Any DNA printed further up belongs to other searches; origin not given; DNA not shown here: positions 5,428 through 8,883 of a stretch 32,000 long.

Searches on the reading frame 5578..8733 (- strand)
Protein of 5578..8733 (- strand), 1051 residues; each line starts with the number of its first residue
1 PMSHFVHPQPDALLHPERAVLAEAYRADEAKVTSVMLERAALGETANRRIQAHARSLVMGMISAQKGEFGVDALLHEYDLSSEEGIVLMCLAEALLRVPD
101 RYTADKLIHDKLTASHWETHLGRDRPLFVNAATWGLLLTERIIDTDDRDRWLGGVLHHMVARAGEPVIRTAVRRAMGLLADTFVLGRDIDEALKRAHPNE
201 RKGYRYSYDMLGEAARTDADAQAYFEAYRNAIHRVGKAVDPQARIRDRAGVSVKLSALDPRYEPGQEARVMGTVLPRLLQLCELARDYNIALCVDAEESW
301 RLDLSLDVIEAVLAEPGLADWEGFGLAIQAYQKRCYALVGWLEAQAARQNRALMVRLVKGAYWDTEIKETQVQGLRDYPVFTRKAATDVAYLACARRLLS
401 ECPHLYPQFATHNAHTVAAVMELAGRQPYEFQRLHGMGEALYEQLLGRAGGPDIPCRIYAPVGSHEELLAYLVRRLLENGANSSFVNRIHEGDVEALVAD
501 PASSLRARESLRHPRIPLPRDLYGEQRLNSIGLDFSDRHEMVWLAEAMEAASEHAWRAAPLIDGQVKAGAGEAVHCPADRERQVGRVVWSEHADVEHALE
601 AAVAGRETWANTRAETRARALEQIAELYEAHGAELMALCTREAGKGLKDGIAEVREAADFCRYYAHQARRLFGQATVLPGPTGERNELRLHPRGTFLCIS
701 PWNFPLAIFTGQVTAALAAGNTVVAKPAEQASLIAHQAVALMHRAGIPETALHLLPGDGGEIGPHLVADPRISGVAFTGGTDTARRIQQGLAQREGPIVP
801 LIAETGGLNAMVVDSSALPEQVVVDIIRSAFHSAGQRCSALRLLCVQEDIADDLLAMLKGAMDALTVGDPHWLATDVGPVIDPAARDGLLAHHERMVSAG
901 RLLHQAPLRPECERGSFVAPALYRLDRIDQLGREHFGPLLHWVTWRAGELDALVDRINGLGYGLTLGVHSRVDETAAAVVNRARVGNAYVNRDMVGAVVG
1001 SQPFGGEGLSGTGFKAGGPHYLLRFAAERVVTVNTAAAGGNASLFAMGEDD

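Call 94: search_protein_families(library=pfam, proteins=[window:5578-8733:-], max_evalue=0.00001)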
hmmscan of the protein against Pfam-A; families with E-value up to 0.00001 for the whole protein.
window:5578-8733:- (1051 aa): 3 families
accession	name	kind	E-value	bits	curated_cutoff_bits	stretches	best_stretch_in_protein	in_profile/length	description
PF01619.24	Pro_dh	-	3.2e-105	352.1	27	1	192-488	1-278/278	Proline dehydrogenase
PF00171.27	Aldedh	-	7.5e-105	351.6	23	1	573-1027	10-457/461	Aldehyde dehydrogenase family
PF14850.11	Pro_dh-DNA_bdg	-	2.9e-44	150.6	27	1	71-183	2-112/112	DNA-binding domain of Proline dehydrogenase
